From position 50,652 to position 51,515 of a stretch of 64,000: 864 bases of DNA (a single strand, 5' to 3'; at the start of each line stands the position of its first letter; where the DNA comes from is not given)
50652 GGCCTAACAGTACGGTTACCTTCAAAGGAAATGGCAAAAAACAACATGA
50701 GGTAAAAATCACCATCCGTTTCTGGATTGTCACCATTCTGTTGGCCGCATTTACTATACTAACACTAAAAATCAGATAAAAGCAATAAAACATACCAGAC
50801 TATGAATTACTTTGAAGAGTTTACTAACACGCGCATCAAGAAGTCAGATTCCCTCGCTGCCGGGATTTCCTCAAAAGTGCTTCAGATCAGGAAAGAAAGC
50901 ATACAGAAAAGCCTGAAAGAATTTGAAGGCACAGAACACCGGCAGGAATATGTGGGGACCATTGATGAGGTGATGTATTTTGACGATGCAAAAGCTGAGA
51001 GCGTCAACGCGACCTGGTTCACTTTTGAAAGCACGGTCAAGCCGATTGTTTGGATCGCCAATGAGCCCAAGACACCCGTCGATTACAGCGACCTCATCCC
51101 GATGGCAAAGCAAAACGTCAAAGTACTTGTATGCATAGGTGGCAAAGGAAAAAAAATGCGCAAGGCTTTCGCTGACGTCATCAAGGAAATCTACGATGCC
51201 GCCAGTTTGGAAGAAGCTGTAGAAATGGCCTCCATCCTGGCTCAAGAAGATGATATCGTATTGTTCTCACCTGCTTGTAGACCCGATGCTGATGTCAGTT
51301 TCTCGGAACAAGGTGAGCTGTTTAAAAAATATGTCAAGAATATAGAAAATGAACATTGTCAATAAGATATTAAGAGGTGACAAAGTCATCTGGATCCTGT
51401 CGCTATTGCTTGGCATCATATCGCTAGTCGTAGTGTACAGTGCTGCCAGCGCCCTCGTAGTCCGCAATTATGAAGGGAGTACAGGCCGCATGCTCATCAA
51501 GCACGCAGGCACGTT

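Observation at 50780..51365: The murD slot of an otherwise complete dcw cluster holds only a degenerate MurD C-terminal domain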

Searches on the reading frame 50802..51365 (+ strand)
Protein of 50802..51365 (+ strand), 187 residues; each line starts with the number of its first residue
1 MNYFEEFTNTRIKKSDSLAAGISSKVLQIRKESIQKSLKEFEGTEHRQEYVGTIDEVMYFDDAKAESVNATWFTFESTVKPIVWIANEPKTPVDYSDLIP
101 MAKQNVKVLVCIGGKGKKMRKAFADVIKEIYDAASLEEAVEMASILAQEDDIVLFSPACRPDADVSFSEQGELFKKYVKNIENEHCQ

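Call 4: search_protein_families(library=pfam, proteins=[window:50802-51365:+], max_evalue=1)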
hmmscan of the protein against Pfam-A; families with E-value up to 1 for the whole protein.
window:50802-51365:+ (187 aa): 2 families
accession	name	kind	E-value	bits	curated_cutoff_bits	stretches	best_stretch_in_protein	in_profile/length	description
PF02875.26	Mur_ligase_C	-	1.2e-08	36.3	28.4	1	46-159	1-127/127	Mur ligase, glutamate ligase domain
PF05559.16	DUF763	-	0.21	11.2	35.5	1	104-152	82-131/319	Protein of unknown function (DUF763)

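Call 5: search_protein_families(library=ncbifam, proteins=[window:50802-51365:+], max_evalue=1)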
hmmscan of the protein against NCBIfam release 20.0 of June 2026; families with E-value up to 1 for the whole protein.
window:50802-51365:+ (187 aa): 7 families
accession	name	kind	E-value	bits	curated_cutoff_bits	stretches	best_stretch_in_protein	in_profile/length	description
TIGR01087.1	murD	equivalog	1.3e-29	103.6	211.95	1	14-179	274-440/441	UDP-N-acetylmuramoyl-L-alanine--D-glutamate ligase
NF053646.1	pMurD1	equivalog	1.2e-05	24.1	610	1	16-143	287-415/465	pseudomurein biosynthesis peptide ligase pMurD1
TIGR01082.1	murC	equivalog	3.1e-05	23.2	335.1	1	17-62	277-322/449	UDP-N-acetylmuramate--L-alanine ligase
NF033197.0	F430_CfbE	equivalog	0.0032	16.5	250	1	15-154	273-424/430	coenzyme F430 synthase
NF053647.1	pMurD2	equivalog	0.0045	15.9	550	1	14-147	246-383/405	pseudomurein biosynthesis peptide ligase pMurD2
NF053645.1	pMurC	equivalog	0.0081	14.9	560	1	22-57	330-365/492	pseudomurein biosynthesis peptide ligase pMurC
NF010937.0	PRK14357.1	equivalog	0.027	13.4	658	1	107-154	2-49/448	bifunctional UDP-N-acetylglucosamine diphosphorylase/glucosamine-1-phosphate N-acetyltransferase GlmU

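Call 6: find_homologous_proteins(query=window:50802-51362:+, max_evalue=0.001)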
Query window:50802-51362:+ (187 aa): 277 proteins with E <= 0.001 among 390 candidates; the best 120 are listed.
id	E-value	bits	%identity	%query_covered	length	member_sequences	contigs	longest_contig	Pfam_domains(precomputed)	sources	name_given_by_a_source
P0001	3.2e-115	400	97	100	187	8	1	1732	PF02875.27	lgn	-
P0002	2.4e-68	247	60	100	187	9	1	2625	PF02875.27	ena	-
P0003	1.7e-66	241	59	100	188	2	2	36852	PF02875.27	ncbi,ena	-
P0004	7.1e-65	236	59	100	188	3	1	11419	PF02875.27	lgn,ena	-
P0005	7.2e-65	236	59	100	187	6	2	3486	PF02875.27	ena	-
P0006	7.9e-64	233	59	100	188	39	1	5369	PF02875.27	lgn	-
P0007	2.8e-63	231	60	100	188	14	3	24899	PF02875.27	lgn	-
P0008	3.6e-63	230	57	100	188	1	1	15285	PF02875.27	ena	-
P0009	8.7e-63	229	57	100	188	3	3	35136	PF02875.27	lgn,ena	-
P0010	2.1e-62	228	56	100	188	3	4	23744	PF02875.27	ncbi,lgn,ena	-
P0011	2.2e-62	228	56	100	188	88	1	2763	PF02875.27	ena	-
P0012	2.6e-62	228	57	100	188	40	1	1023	PF02875.27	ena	-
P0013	2.8e-62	228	59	100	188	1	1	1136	PF02875.27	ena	-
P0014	3.0e-62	227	57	100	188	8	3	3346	PF02875.27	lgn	-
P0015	1.4e-61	225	55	100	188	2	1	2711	PF02875.27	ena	-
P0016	1.5e-61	225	55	100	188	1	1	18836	PF02875.27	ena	-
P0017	7.7e-61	223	53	100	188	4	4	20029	PF02875.27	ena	-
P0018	1.0e-60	222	54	100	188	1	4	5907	PF02875.27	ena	-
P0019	1.8e-60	222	56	100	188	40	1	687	PF02875.27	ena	-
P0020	2.1e-60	221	56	100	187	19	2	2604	PF02875.27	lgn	-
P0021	2.1e-60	221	57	100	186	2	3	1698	PF02875.27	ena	-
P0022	4.4e-60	220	55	100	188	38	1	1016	PF02875.27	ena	-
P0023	4.7e-60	220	55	99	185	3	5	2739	PF02875.27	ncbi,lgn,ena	-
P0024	6.6e-60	220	51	100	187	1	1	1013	PF02875.27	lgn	-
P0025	8.1e-60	220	54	100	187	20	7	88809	PF02875.27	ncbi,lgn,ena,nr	ncbi:MAG: hypothetical protein J6P83_06955 [Bacteroidales bacterium]|nr:hypothetical protein [Bacter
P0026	1.0e-59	219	56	98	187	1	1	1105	PF02875.27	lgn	-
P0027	1.6e-59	219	54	97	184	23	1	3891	PF02875.27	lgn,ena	-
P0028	1.6e-59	219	57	98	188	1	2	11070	PF02875.27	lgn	-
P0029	2.0e-59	218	55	100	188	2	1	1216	PF02875.27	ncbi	-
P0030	2.3e-59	218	59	97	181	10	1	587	PF02875.27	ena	-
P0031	2.7e-59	218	57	98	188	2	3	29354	PF02875.27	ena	-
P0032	3.3e-59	218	54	100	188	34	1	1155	PF02875.27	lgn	-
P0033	4.4e-59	217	54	100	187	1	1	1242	PF02875.27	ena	-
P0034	8.3e-59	216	54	100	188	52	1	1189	PF02875.27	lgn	-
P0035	1.8e-58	215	55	100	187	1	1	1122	PF02875.27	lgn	-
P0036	2.6e-58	215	53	100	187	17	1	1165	PF02875.27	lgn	-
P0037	2.8e-58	215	53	100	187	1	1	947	PF02875.27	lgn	-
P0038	3.9e-58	214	52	100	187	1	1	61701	PF02875.27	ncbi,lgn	-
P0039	5.0e-58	214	51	100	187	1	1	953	PF02875.27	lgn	-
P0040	5.0e-58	214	54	100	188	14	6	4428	PF02875.27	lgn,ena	-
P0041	5.5e-58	214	52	100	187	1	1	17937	PF02875.27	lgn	-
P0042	6.4e-58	213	54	100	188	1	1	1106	PF02875.27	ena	-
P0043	6.8e-58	213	51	100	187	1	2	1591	PF02875.27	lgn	-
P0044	9.6e-58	213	54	100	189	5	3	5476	PF02875.27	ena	-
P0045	1.0e-57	213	53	100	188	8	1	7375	PF02875.27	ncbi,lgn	-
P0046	1.0e-57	213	53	100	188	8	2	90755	PF02875.27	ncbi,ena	-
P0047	1.4e-57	212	55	100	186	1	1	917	PF02875.27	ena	-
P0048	1.6e-57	212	54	100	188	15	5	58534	PF02875.27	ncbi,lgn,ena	-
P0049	1.6e-57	212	55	100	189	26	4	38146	PF02875.27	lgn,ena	-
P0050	1.9e-57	212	54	98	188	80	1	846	PF02875.27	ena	-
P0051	2.0e-57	212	53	99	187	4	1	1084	PF02875.27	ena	-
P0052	2.3e-57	212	52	100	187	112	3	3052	PF02875.27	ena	-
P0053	2.3e-57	212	54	95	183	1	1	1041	PF02875.27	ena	-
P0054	2.6e-57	211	55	100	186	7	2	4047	PF02875.27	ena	-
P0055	2.9e-57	211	53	100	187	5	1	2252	PF02875.27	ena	-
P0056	3.1e-57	211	54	100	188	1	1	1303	PF02875.27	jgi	jgi:UDP-N-acetylmuramoylalanine--D-glutamate ligase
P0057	3.3e-57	211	51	97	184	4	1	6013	PF02875.27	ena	-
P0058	3.4e-57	211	53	99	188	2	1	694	PF02875.27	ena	-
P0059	3.6e-57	211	53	100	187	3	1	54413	PF02875.27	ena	-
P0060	3.7e-57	211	54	98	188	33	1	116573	PF02875.27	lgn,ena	-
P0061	3.8e-57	211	52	100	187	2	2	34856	PF02875.27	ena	-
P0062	4.4e-57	211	52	100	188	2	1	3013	PF02875.27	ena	-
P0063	4.4e-57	211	52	100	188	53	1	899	PF02875.27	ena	-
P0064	5.0e-57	210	55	97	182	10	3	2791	PF02875.27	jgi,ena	-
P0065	6.3e-57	210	55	100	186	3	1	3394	PF02875.27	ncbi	-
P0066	6.5e-57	210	51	100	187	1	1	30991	PF02875.27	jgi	jgi:UDP-N-acetylmuramoylalanine--D-glutamate ligase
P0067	6.6e-57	210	53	100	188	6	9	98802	PF02875.27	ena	-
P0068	6.8e-57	210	52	99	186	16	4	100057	PF02875.27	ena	-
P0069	7.6e-57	210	55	93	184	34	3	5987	PF02875.27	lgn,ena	-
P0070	8.5e-57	210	51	100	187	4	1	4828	PF02875.27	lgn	-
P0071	8.8e-57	210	51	100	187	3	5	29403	PF02875.27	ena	-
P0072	1.1e-56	209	51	100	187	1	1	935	PF02875.27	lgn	-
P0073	1.3e-56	209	52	100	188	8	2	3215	PF02875.27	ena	-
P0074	1.6e-56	209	50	100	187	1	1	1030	PF02875.27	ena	-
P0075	1.8e-56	209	55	97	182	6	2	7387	PF02875.27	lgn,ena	-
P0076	1.9e-56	209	52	98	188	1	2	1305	PF02875.27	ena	-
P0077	2.1e-56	208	50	100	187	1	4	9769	PF02875.27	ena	-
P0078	2.4e-56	208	53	100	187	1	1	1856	PF02875.27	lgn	-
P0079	2.4e-56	208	53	100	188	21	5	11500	PF02875.27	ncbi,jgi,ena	jgi:UDP-N-acetylmuramoylalanine--D-glutamate ligase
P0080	2.6e-56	208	52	100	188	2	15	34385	PF02875.27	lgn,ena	-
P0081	2.7e-56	208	53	98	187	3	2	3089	PF02875.27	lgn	-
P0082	2.9e-56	208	51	100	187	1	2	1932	PF02875.27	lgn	-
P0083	2.9e-56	208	55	97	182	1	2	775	PF02875.27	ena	-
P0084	3.3e-56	208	52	100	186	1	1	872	PF02875.27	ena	-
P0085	3.6e-56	208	52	100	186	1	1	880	PF02875.27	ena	-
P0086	3.6e-56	208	52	100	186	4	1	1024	PF02875.27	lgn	-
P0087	3.9e-56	208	52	100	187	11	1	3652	PF02875.27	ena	-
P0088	4.1e-56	207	55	99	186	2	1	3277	PF02875.27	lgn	-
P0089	4.6e-56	207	51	100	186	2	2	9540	PF02875.27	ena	-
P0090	5.0e-56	207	51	100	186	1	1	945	PF02875.27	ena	-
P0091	5.1e-56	207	54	100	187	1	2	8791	PF02875.27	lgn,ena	-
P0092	5.2e-56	207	51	100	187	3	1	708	PF02875.27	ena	-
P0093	5.4e-56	207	53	100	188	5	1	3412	PF02875.27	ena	-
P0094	5.4e-56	207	54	97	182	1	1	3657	PF02875.27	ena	-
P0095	5.5e-56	207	50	100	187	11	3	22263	PF02875.27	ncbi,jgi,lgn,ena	jgi:UDP-N-acetylmuramoylalanine--D-glutamate ligase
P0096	5.7e-56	207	52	100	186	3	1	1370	PF02875.27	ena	-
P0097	5.7e-56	207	51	100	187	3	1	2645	PF02875.27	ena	-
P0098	6.6e-56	207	50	100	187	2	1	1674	PF02875.27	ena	-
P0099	6.6e-56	207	51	100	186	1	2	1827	PF02875.27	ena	-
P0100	7.3e-56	207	53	100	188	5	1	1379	PF02875.27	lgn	-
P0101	8.1e-56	207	51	98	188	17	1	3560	PF02875.27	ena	-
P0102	9.1e-56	206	53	100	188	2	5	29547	PF02875.27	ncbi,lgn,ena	-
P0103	9.5e-56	206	51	100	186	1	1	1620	PF02875.27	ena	-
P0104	1.1e-55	206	50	100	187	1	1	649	PF02875.27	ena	-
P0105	1.1e-55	206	54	100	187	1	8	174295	PF02875.27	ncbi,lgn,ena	-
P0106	1.4e-55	206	52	100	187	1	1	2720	PF02875.27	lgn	-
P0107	1.5e-55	206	50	100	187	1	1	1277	PF02875.27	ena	-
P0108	1.7e-55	205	51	100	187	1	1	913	PF02875.27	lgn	-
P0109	1.8e-55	205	51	100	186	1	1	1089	PF02875.27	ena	-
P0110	1.9e-55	205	51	100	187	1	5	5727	PF02875.27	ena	-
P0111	1.9e-55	205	51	100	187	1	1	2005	PF02875.27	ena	-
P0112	1.9e-55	205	51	98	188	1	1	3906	PF02875.27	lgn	-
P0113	2.0e-55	205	50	100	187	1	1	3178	PF02875.27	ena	-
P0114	2.0e-55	205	52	100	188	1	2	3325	PF02875.27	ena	-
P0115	2.6e-55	205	51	100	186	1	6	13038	PF02875.27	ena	-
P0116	2.7e-55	205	50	100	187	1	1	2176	PF02875.27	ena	-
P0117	4.0e-55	204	54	97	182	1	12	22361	PF02875.27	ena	-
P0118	4.6e-55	204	51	100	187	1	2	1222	PF02875.27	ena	-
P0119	4.9e-55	204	54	97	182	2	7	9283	PF02875.27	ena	-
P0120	5.0e-55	204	51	100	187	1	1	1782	PF02875.27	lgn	-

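Call 8: find_encoding_contigs(protein=window:50802-51365:+, flank=10000, max_places=4)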
Protein window:50802-51365:+ (187 aa): 6 contigs read that carry it; 4 places shown.
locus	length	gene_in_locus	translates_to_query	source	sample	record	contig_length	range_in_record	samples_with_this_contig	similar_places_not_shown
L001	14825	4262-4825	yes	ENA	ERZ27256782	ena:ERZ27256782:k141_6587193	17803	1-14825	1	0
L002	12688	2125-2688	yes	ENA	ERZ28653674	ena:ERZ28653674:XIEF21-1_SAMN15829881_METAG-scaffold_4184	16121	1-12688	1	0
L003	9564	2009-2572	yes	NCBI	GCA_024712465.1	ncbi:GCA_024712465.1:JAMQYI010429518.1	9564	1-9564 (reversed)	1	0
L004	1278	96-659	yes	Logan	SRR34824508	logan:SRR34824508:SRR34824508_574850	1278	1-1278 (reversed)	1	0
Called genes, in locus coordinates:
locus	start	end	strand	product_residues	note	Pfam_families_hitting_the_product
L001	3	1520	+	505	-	?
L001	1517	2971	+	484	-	PF01225:Mur_ligase, PF08245:Mur_ligase_M, PF02875:Mur_ligase_C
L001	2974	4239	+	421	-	PF00953:Glycos_transf_4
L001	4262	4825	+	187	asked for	PF02875:Mur_ligase_C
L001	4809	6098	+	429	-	PF01098:FTSW_RODA_SPOVE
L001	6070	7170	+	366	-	PF03033:Glyco_transf_28, PF04101:Glyco_tran_28_C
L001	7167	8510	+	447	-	PF01225:Mur_ligase, PF08245:Mur_ligase_M, PF02875:Mur_ligase_C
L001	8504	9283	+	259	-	-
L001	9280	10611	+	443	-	PF11104:PilM_2 (faint), PF14450:FtsA (weak), PF02491:SHS2_FTSA, PF06723:MreB_Mbl, PF06277:EutA (weak), PF14450:FtsA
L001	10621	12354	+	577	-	PF00091:Tubulin, PF12327:FtsZ_C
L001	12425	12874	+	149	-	PF09424:YqeY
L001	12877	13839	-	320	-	PF12146:Hydrolase_4 (faint), PF00756:Esterase (faint), PF02230:Abhydrolase_2 (faint), PF00326:Peptidase_S9 (faint), PF01476:LysM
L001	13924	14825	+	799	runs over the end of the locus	-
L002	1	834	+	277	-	?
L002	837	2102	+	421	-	PF00953:Glycos_transf_4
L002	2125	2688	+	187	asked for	PF02875:Mur_ligase_C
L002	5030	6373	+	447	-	PF01225:Mur_ligase, PF08245:Mur_ligase_M, PF02875:Mur_ligase_C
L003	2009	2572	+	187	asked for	PF02875:Mur_ligase_C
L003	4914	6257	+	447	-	PF01225:Mur_ligase, PF08245:Mur_ligase_M, PF02875:Mur_ligase_C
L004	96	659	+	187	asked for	PF02875:Mur_ligase_C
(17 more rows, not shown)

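Call 9: find_encoding_contigs(protein=P0105, flank=10000, max_places=2)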
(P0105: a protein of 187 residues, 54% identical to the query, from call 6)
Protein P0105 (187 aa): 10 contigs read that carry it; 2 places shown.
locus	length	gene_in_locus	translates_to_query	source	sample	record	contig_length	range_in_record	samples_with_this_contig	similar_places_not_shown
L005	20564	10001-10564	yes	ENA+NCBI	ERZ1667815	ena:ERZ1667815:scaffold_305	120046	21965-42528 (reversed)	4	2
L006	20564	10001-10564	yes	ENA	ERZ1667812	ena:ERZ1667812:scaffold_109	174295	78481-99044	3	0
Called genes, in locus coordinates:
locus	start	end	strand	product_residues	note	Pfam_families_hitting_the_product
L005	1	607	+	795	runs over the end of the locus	PF00488:MutS_V, PF01713:Smr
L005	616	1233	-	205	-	PF03193:RsgA_GTPase (faint), PF00009:GTP_EFTU (faint), PF01926:MMR_HSR1, PF02421:FeoB_N, PF00350:Dynamin_N (faint)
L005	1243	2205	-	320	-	PF13444:Acetyltransf_5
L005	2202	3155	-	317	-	PF19576:Acyltransf_2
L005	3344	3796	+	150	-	PF02381:MraZ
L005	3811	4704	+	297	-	PF01728:FtsJ (weak), PF01795:Methyltransf_5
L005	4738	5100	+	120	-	PF19579:FtsL_2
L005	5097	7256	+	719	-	PF03717:PBP_dimer, PF00905:Transpeptidase, PF03793:PASTA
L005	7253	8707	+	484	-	PF01225:Mur_ligase, PF08245:Mur_ligase_M, PF02875:Mur_ligase_C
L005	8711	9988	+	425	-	PF00953:Glycos_transf_4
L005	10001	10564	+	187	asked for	PF02875:Mur_ligase_C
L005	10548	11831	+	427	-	PF01098:FTSW_RODA_SPOVE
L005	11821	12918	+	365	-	PF03033:Glyco_transf_28, PF13579:Glyco_trans_4_4 (faint), PF04101:Glyco_tran_28_C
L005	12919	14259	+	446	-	PF01225:Mur_ligase, PF08245:Mur_ligase_M, PF02875:Mur_ligase_C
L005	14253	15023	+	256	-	-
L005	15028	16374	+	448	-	PF02541:Ppx-GppA (faint), PF14450:FtsA, PF02491:SHS2_FTSA, PF06723:MreB_Mbl, PF06277:EutA, PF11104:PilM_2, PF14450:FtsA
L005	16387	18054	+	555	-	PF00091:Tubulin, PF12327:FtsZ_C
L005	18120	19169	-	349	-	PF03462:PCRF, PF00472:RF-1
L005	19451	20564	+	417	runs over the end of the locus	PF13173:AAA_14, PF13635:DUF4143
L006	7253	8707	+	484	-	PF01225:Mur_ligase, PF08245:Mur_ligase_M, PF02875:Mur_ligase_C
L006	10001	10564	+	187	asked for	PF02875:Mur_ligase_C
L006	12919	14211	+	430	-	PF01225:Mur_ligase, PF08245:Mur_ligase_M, PF02875:Mur_ligase_C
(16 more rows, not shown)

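Call 10: find_encoding_contigs(protein=P0025, flank=10000, max_places=2)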
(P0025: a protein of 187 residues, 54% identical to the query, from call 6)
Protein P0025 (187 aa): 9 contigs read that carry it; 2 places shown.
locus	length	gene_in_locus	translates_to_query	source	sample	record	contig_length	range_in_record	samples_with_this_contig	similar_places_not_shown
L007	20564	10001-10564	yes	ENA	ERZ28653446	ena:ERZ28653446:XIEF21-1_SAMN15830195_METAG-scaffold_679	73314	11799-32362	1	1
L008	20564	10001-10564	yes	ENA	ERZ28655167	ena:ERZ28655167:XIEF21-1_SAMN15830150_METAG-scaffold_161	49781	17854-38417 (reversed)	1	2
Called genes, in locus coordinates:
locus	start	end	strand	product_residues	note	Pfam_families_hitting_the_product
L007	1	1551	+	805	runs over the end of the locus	PF00488:MutS_V, PF01713:Smr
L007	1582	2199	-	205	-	PF03193:RsgA_GTPase (faint), PF00009:GTP_EFTU (faint), PF01926:MMR_HSR1, PF02421:FeoB_N, PF00350:Dynamin_N (faint)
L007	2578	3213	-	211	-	PF01541:GIY-YIG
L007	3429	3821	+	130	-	PF02381:MraZ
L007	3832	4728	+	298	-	PF01728:FtsJ (faint), PF01795:Methyltransf_5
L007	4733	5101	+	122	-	PF19579:FtsL_2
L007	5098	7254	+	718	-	PF03717:PBP_dimer, PF00905:Transpeptidase, PF03793:PASTA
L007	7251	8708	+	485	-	PF01225:Mur_ligase, PF08245:Mur_ligase_M, PF02875:Mur_ligase_C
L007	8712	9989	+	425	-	PF00953:Glycos_transf_4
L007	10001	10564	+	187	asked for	PF02875:Mur_ligase_C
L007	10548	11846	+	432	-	PF01098:FTSW_RODA_SPOVE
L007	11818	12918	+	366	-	PF03033:Glyco_transf_28, PF04101:Glyco_tran_28_C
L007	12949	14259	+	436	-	PF01225:Mur_ligase, PF08245:Mur_ligase_M, PF02875:Mur_ligase_C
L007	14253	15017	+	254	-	-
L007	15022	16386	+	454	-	PF11104:PilM_2 (faint), PF14450:FtsA, PF02491:SHS2_FTSA, PF06277:EutA (weak), PF06723:MreB_Mbl, PF14450:FtsA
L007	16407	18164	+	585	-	PF00091:Tubulin, PF12327:FtsZ_C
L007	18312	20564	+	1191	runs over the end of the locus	PF08126:Propeptide_C25, PF01364:Peptidase_C25, PF03785:Peptidase_C25_C (weak), PF07705:CARDB (faint), PF18962:Por_Secre_tail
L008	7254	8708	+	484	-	PF01225:Mur_ligase, PF08245:Mur_ligase_M, PF02875:Mur_ligase_C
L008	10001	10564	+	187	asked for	PF02875:Mur_ligase_C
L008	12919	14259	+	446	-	PF01225:Mur_ligase, PF08245:Mur_ligase_M, PF02875:Mur_ligase_C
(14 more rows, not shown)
